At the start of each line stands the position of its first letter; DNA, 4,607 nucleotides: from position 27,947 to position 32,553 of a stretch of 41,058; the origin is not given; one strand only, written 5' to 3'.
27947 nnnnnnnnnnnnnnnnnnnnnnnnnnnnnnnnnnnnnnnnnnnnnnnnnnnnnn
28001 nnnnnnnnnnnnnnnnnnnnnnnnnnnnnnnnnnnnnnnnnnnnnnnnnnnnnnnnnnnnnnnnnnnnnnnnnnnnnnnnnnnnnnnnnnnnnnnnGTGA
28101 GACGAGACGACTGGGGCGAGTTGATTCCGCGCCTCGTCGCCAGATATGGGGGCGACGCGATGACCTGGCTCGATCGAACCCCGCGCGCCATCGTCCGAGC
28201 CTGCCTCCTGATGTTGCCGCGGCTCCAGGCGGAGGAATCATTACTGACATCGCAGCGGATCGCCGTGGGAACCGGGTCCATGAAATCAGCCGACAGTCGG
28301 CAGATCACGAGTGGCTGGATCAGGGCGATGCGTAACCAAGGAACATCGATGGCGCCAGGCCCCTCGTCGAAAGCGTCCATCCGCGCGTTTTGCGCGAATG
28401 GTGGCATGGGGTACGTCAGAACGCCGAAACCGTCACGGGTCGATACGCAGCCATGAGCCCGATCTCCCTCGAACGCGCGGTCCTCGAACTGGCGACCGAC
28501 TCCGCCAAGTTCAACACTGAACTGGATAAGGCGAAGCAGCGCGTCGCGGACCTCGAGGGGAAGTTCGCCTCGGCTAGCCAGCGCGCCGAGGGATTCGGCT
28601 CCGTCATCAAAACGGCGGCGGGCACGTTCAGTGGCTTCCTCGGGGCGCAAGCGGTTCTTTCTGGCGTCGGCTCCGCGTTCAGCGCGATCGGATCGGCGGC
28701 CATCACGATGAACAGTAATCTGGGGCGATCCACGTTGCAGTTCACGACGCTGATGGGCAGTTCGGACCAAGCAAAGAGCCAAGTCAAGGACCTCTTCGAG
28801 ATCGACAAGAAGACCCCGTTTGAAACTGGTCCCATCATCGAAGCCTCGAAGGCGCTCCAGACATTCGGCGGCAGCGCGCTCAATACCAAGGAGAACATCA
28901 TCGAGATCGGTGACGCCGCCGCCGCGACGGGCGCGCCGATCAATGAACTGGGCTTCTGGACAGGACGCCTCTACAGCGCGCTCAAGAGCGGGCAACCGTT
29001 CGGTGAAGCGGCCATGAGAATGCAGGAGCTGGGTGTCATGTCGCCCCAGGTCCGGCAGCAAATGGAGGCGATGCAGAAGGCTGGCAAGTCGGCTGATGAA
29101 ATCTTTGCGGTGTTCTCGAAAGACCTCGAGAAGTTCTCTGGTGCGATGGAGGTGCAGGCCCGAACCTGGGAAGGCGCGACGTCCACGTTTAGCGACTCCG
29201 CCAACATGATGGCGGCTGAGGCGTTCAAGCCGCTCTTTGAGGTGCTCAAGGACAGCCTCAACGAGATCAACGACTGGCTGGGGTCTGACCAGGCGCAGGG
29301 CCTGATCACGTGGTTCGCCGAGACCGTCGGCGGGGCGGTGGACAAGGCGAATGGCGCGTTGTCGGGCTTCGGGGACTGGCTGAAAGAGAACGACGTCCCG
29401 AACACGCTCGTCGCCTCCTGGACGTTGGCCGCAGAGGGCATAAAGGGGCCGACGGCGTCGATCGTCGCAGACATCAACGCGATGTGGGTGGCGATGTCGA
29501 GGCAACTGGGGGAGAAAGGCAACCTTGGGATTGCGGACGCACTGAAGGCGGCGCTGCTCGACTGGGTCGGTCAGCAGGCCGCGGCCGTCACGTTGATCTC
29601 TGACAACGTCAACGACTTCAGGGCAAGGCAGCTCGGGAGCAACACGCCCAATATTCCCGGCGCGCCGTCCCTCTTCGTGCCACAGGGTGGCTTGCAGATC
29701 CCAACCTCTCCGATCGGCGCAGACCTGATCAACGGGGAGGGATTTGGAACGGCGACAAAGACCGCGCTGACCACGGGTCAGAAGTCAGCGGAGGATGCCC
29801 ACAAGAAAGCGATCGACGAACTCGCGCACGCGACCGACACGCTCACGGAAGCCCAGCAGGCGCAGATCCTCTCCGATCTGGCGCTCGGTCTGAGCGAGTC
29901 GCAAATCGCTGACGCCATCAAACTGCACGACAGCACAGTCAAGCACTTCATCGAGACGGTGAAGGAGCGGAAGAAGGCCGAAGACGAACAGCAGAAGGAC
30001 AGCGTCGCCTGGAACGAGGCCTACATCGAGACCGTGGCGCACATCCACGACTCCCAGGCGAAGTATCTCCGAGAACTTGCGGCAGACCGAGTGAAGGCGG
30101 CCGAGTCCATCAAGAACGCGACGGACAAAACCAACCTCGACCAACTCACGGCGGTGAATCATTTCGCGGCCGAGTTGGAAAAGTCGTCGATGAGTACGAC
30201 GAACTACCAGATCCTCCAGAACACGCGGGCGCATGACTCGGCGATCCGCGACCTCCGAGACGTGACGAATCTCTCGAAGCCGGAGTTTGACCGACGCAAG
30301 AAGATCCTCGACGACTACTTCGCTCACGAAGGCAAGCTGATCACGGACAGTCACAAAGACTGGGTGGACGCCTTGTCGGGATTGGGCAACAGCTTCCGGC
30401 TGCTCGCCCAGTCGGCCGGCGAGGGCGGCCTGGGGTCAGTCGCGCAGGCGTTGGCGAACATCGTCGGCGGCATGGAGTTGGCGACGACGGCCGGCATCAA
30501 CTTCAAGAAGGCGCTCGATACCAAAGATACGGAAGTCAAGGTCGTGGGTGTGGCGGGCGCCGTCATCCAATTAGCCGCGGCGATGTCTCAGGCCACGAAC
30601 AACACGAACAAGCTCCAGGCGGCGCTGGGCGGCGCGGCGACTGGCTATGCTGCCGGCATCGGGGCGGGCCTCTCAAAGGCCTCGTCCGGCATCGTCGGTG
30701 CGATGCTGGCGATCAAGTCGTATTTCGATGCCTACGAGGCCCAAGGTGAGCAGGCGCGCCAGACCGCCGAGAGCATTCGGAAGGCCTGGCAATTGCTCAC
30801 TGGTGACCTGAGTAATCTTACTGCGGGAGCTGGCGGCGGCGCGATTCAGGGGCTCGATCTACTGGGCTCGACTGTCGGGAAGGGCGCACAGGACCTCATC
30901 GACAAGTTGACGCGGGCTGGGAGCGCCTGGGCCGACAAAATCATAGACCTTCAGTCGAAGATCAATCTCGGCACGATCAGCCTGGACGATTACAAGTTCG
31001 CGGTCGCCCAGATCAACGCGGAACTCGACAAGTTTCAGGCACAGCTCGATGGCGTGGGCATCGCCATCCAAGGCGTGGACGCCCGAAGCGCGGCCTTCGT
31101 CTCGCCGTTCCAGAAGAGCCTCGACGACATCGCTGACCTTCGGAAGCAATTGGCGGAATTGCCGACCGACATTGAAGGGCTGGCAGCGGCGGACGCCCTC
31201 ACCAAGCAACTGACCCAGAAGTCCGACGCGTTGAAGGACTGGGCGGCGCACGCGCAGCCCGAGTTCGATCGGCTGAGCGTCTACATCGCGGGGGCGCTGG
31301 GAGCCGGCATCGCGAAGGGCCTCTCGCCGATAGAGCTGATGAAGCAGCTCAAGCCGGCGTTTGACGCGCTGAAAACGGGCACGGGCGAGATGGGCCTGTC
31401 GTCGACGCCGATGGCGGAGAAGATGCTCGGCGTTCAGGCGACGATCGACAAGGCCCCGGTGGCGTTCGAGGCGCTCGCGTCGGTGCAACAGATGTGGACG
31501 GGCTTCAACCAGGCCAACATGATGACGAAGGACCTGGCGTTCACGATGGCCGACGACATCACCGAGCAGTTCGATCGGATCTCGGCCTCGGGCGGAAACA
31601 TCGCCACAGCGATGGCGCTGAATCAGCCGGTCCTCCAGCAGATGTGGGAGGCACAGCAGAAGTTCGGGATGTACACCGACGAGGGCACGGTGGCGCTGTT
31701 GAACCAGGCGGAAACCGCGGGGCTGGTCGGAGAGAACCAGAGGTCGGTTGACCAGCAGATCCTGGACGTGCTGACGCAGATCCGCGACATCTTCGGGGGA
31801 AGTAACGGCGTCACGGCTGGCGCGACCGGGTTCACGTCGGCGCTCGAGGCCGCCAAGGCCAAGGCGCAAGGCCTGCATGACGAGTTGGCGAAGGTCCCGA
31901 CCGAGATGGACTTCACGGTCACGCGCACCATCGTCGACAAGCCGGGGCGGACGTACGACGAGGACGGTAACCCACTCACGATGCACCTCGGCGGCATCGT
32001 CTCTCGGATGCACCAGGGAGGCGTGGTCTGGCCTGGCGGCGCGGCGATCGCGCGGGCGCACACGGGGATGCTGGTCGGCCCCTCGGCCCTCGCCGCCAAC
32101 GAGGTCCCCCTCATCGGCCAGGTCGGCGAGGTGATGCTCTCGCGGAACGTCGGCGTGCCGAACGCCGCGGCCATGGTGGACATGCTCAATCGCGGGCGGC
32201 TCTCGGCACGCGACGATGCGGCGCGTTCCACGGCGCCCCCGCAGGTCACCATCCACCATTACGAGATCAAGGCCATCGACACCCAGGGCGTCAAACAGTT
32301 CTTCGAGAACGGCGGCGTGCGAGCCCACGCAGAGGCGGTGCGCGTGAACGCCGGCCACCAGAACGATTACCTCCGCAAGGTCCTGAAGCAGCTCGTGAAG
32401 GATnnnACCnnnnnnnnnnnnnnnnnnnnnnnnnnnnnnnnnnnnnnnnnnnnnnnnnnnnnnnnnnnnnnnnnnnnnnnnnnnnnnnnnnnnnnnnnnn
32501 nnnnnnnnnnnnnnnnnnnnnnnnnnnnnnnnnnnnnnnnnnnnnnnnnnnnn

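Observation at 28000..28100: A candidate programmed -1 frameshift joins the two tail chaperone ORFs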

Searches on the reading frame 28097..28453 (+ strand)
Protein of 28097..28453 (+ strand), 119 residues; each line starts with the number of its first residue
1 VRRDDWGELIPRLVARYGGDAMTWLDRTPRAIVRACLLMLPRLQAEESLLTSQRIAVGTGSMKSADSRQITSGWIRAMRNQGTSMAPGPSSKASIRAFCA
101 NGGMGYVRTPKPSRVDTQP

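Call 4: search_protein_families(library=pfam, proteins=[window:28097-28453:+], max_evalue=0.01)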
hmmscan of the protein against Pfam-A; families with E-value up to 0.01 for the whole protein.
window:28097-28453:+ (119 aa): 0 families

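Call 5: search_protein_families(library=phrogs, proteins=[window:28097-28453:+], max_evalue=0.01)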
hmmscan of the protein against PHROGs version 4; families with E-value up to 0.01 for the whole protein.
window:28097-28453:+ (119 aa): 0 families

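Call 21: find_related_loci(query=A1, collection=viral_contigs, flank=1500)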
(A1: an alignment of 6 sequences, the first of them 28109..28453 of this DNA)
Query A1 (115 aa) in viral_contigs; peptide patterns used: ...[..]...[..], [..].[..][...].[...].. (x = any residue, [..] = any of these).
77 stretches matched a pattern; 25 encode a relative of the query (tblastn E <= 1e-3); 25 distinct loci.
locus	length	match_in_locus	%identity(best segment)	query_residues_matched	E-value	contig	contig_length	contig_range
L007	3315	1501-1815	47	1-108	2e-26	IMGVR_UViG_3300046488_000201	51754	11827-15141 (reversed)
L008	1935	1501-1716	56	1-70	2e-22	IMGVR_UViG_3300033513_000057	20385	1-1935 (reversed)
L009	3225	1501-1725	56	1-75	6e-20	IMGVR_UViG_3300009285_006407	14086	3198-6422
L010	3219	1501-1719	49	1-73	8e-20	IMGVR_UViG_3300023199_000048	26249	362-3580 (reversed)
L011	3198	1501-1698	48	1-66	3e-19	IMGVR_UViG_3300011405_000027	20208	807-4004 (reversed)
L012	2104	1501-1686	55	1-62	2e-18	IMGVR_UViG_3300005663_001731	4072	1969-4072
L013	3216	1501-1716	49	1-72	1e-17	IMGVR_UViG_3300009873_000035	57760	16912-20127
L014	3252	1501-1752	45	1-88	6e-17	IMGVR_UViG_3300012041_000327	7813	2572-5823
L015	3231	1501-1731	44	1-79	1e-15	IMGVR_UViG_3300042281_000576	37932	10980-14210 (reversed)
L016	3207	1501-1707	44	1-70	1e-15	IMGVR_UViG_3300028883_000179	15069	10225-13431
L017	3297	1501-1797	44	1-98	1e-15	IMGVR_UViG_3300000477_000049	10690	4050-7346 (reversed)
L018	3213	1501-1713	48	4-73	4e-14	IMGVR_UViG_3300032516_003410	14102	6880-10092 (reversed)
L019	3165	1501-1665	49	1-55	1e-13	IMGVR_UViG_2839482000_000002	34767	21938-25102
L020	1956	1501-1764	37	1-90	1e-13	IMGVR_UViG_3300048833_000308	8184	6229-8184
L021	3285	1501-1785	35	1-94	2e-13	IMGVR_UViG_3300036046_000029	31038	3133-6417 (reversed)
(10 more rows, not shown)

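Call 22: find_related_loci(query=A1, collection=genome_contigs, flank=1500)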
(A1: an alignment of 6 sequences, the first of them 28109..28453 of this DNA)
Query A1 (115 aa) in genome_contigs; peptide patterns used: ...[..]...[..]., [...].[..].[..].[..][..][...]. (x = any residue, [..] = any of these).
46 stretches matched a pattern; 7 encode a relative of the query (tblastn E <= 1e-3); 7 distinct loci.
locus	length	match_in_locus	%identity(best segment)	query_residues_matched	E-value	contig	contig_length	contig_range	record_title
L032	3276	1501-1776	42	1-98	7e-18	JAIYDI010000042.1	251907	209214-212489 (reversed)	MAG: Hyphomicrobiales bacterium isolate H1_MAG_00030 pond_H1_MAG_00030_000000000024, whole genome shotgun sequence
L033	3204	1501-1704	43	1-68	2e-15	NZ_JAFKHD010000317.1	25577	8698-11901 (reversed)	MAG: Devosia sp. isolate SCN18_25_8_15_R2_B_62_9 SCN18_25_8_15_R2_B_scaffold_1255, whole genome shotgun sequence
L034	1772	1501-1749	46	1-80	4e-15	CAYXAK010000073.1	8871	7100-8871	MAG TPA_asm: uncultured Halanaerobiaceae bacterium isolate binchicken_co32_417 genome assembly, contig: NODE_13952_lengt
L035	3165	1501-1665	49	1-55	3e-14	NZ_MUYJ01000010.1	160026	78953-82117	Erythrobacter tepidarius strain DSM 10594 DSM10594_10_160026, whole genome shotgun sequence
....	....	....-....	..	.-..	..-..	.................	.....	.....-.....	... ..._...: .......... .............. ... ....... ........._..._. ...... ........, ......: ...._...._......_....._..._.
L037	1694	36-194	47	1-53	1e-12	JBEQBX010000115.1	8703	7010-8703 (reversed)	MAG: Porphyrobacter sp. isolate 05_S201.rosella_refine.118_0 NODE_4471_length_8703_cov_3.707206, whole genome shotgun se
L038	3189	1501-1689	40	2-64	4e-11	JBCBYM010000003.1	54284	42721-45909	MAG: Pseudomonadota bacterium isolate J06656_7 NODE_3_length_54284_cov_6.994595, whole genome shotgun sequence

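Call 23: find_related_loci(query=A1, collection=metagenome_contigs, flank=1500)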
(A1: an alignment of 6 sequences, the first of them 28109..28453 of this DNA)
Query A1 (115 aa) in metagenome_contigs; peptide patterns used: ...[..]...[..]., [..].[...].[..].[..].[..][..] (x = any residue, [..] = any of these).
121 stretches matched a pattern; 17 encode a relative of the query (tblastn E <= 1e-3); 17 distinct loci.
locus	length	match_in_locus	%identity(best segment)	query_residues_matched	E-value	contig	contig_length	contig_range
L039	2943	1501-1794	50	1-102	2e-27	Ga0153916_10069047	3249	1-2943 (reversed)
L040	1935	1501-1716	56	1-70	1e-22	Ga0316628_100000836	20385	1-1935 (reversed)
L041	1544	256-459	49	1-68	5e-18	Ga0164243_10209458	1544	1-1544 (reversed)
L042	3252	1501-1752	45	1-88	3e-17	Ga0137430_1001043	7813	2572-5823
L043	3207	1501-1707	44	1-70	6e-16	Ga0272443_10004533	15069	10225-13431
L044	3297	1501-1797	44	1-98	7e-16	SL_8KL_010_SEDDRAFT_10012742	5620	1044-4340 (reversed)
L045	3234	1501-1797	44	1-98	7e-16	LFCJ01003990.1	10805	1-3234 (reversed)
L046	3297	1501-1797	44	1-98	7e-16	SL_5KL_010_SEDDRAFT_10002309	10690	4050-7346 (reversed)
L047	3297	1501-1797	44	1-98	7e-16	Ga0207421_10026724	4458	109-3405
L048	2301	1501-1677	47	1-59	2e-14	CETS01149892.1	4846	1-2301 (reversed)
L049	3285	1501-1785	35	1-94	9e-14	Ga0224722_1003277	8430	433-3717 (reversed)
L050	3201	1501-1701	43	1-65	1e-13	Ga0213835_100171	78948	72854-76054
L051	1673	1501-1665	47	1-55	7e-13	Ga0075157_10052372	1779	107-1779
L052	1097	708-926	39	1-74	9e-11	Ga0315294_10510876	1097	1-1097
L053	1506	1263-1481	39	1-74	2e-10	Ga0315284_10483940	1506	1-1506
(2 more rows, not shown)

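Call 34: search_dna_similar(query=window:28109-28453:+, collection=phages, mode=protein, max_evalue=0.01, max_rows=30)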
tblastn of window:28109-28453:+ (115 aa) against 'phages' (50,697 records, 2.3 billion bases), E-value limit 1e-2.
Records with a match: 3; places in all: 3; records where one place covers at least 80% of the query: 0.
Best place of each record, by identity: <60% 3.
By first word of the organism name: Sinorhizobium 2; Microcystis 1.
By host as written in the record: Sinorhizobium meliloti NRRL L-50 2; Microcystis sp. 1.
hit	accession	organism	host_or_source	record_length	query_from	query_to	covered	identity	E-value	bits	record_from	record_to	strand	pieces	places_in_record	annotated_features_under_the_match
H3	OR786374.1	Sinorhizobium phage StopSmel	Sinorhizobium meliloti NRRL L-50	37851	1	68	59%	41.2%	5e-9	58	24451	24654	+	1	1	hypothetical protein (x2)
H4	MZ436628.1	Microcystis phage Mwe-Yong1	Microcystis sp.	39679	1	57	50%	47.5%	4e-8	55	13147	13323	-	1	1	hypothetical protein (x2)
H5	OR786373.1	Sinorhizobium phage Aussie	Sinorhizobium meliloti NRRL L-50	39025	1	65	57%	41.5%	1e-8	57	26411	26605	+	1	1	hypothetical protein (x2)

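Call 36: get_annotated_region(hit=H4, flank=2500)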
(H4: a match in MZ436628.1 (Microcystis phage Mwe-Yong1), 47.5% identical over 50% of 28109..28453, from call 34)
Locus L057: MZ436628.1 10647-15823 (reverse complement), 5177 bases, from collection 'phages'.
description: Microcystis phage Mwe-Yong1112-1, complete genome.
organism: Microcystis phage Mwe-Yong1 (NCBI taxid 2852111)
taxonomy: Viruses; Duplodnaviria; Heunggongvirae; Uroviricota; Caudoviricetes
host: Microcystis sp.; source: -; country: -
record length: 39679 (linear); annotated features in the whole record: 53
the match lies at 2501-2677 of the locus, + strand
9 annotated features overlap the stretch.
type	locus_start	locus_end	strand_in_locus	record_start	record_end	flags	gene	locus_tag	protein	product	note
CDS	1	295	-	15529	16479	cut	-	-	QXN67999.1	hypothetical protein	-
CDS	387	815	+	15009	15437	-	-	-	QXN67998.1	hypothetical protein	Mu-like prophage protein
CDS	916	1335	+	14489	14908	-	-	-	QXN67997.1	tail protein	-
CDS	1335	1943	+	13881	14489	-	-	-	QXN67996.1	major tail protein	-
CDS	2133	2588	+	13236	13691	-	-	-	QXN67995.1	hypothetical protein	-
CDS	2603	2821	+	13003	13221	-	-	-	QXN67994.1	hypothetical protein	-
CDS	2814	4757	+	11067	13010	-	-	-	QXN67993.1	tape measure protein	-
CDS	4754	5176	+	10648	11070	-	-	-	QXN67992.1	tail tip protein M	-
CDS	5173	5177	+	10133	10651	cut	-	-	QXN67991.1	hypothetical protein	-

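Call 37: get_annotated_region(hit=H3, flank=1500)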
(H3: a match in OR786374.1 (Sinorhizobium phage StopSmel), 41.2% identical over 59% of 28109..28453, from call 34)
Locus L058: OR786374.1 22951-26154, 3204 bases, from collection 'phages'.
description: Sinorhizobium phage StopSmel, complete genome.
organism: Sinorhizobium phage StopSmel (NCBI taxid 2981545)
taxonomy: Viruses; Duplodnaviria; Heunggongvirae; Uroviricota; Caudoviricetes
host: Sinorhizobium meliloti NRRL L-50; source: soil; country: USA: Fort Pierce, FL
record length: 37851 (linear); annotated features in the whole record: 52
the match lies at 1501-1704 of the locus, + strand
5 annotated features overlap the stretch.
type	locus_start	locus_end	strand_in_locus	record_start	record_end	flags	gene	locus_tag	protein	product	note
CDS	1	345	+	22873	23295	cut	-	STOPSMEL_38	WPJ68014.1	tail terminator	-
CDS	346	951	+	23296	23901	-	-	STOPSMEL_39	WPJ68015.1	major tail protein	-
CDS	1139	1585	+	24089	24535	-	-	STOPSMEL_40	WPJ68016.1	hypothetical protein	-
CDS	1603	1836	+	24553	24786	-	-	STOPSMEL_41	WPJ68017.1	hypothetical protein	-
CDS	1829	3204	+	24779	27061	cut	-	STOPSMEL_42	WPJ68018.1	tape measure protein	-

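Call 48: search_protein_families(library=ncbifam, proteins=[window:28109-28453:+], max_evalue=0.1)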
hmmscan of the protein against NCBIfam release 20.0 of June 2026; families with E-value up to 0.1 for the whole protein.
window:28109-28453:+ (115 aa): 1 family
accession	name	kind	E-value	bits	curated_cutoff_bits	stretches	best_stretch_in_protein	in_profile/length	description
NF004465.0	PRK05788.1-3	equivalog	0.078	12.2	281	1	45-80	168-203/290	cobalt-precorrin 5A hydrolase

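Call 70: search_solved_structures(query=A5, max_evalue=1)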
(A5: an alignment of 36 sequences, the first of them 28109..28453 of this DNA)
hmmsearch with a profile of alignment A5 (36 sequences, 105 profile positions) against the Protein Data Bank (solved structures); distinct sequences matched with E-value up to 1: 3.
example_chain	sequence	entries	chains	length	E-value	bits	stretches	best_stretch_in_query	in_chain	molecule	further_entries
8qup_A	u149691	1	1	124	0.077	16.8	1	19-77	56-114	Bop1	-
6jq0_A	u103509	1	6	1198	0.77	13.5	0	13-46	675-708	Uncharacterized AAA domain-containing protein C31G5.19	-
6jpq_A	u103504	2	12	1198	0.77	13.5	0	13-46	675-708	Uncharacterized AAA domain-containing protein C31G5.19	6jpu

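Call 71: search_protein_families(library=pfam, alignment_id=A5, max_evalue=0.01)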
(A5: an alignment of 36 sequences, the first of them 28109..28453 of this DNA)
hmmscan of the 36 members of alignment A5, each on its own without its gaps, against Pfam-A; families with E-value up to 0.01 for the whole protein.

A. member 1, window:28109-28453:+ (115 aa): 0 families

B. families by the number of members that match (of 36 scanned): 0 families

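Call 77: predict_structure(alignment_id=A5)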
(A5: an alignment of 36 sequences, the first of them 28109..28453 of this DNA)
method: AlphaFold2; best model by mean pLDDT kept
length: 115 residues; sequences in the alignment: 36
mean_pLDDT: 77.9   pTM: 0.49
mean pLDDT of the five models: 77.9, 77.6, 77.1, 76.9, 76.5
residues with pLDDT >= 90: 43; 70-90: 35; 50-70: 28; < 50: 9
segments of 3 or more residues with pLDDT < 50: 79-83
pLDDT, mean of each block of 10 residues (from residue 1): 87 91 91 87 91 93 91 70 52 52 58 64
secondary structure, 60 per line:
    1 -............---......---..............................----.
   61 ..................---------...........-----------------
elements in order: H2-13 H17-22 H26-55 H60-78 H88-98

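Call 80: fold_search(model_id=the predicted structure, library=viral)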
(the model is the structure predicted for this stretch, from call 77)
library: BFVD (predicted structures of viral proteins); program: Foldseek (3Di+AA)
matches with E <= 10: 38; with E <= 0.001: 0
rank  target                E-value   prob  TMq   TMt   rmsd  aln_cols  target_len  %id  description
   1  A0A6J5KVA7            1.2e+00  0.18  0.31  0.21   8.9       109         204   16  Uncharacterized protein [uncultured Caudovirales phage]
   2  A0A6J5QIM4            1.5e+00  0.28  0.38  0.39  11.1       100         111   17  Uncharacterized protein [uncultured Caudovirales phage]
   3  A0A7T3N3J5            2.1e+00  0.13  0.30  0.22  12.2       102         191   11  Uncharacterized protein [Arthrobacter phage Wollypog]
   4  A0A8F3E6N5            2.2e+00  0.06  0.20  0.09  22.7       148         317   13  (no name in the UniProt tables at hand)
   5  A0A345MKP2            2.4e+00  0.06  0.22  0.16  19.4       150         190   17  (no name in the UniProt tables at hand)
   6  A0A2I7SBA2            3.3e+00  0.09  0.23  0.22  17.3       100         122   16  (no name in the UniProt tables at hand)
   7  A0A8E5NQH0            4.0e+00  0.02  0.18  0.17  20.9       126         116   16  (no name in the UniProt tables at hand)
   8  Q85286                4.2e+00  0.11  0.19  0.18   9.7        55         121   20  Molluscum contagiosum virus type 1 ORF1 and ORF2 DNA [Molluscum contagiosum virus subtype 1]
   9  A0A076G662            4.2e+00  0.06  0.23  0.15  18.7        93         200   16  Uncharacterized protein [Pseudoalteromonas phage B8b]
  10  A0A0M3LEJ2            4.5e+00  0.15  0.26  0.05   6.4        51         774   12  Protein TE5 [Testudinid alphaherpesvirus 3]
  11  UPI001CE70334         4.8e+00  0.05  0.22  0.23  22.8       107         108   16  (no name look-up for this kind of identifier)
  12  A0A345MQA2            5.2e+00  0.05  0.17  0.22  13.5        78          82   12  (no name in the UniProt tables at hand)
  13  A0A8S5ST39            5.9e+00  0.06  0.30  0.21  18.7       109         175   17  Uncharacterized protein [Phage sp. ctcqm2]
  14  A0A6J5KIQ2            5.9e+00  0.06  0.27  0.23  13.0       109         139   12  Uncharacterized protein [uncultured Caudovirales phage]
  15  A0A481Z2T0            5.9e+00  0.02  0.17  0.09  16.1       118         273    8  Uncharacterized protein [Pithovirus LCPAC101]
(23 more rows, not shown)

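Call 89: search_protein_families(library=phrogs, proteins=[L058:954-1172:+, L057:1940-2194:+], max_evalue=0.01)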
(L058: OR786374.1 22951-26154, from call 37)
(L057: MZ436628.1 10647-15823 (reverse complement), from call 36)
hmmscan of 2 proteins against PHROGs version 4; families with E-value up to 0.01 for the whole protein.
L058:954-1172:+ (73 aa): 0 families

L057:1940-2194:+ (85 aa): 0 families

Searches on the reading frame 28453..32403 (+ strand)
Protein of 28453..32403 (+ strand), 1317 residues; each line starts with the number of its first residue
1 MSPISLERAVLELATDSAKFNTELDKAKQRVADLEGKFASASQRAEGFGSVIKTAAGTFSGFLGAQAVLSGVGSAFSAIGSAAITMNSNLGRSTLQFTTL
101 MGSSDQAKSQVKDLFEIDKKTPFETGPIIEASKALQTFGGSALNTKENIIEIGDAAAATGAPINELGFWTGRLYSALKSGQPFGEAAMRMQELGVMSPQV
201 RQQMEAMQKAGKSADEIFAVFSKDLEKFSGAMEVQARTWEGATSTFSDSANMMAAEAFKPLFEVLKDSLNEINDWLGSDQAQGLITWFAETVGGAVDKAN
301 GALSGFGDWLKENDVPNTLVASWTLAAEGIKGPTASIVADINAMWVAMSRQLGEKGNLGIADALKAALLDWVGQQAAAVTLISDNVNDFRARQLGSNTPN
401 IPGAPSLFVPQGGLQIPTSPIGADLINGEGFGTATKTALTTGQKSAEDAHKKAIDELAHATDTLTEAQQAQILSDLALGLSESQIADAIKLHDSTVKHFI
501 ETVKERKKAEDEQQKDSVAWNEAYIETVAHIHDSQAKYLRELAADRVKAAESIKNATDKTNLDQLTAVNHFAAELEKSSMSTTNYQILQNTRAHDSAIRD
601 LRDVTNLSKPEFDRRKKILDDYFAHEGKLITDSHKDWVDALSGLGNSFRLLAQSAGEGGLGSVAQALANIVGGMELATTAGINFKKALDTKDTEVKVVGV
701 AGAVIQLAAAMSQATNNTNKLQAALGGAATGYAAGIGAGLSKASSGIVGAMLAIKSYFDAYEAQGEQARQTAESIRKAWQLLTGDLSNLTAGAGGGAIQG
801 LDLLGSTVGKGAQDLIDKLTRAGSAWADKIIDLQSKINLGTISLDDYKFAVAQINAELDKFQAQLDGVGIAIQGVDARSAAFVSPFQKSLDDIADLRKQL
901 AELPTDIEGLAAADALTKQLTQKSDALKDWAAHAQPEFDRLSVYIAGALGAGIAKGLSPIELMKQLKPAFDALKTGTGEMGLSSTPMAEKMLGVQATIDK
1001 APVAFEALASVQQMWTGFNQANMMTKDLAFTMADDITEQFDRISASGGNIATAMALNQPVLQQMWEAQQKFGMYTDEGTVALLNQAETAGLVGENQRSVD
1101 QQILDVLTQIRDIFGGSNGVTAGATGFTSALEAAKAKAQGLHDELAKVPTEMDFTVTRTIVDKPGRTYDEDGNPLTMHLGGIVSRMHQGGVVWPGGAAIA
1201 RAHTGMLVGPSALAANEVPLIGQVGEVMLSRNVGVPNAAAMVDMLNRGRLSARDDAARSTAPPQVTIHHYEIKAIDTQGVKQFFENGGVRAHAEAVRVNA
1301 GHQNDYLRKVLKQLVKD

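Call 4: search_protein_families(library=pfam, proteins=[window:28453-32403:+], max_evalue=0.01)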
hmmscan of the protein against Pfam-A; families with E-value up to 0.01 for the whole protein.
window:28453-32403:+ (1317 aa): 3 families
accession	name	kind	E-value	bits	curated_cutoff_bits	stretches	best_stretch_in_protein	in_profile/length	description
PF20155.4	TMP_3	-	9.4e-06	25.9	41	1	82-256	2-189/192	Tape measure protein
PF15948.10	DUF4756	-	0.0043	17.5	25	0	1033-1118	68-151/158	Domain of unknown function (DUF4756)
PF00196.25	GerE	-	0.0076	16.3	23.5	0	468-510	6-48/57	Bacterial regulatory proteins, luxR family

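Call 5: search_protein_families(library=phrogs, proteins=[window:28453-32403:+], max_evalue=0.01)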
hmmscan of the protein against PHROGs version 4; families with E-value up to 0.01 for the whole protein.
window:28453-32403:+ (1317 aa): 3 families
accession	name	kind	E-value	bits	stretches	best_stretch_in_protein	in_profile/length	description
phrog_973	-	tail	5.8e-13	48.6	1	34-303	71-370/1465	tail length tape measure protein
phrog_9959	-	tail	4.2e-06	25.6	1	20-167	10-155/1708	tail length tape measure protein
phrog_5062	-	tail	0.00029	20.8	1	53-389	132-456/753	tail length tape measure protein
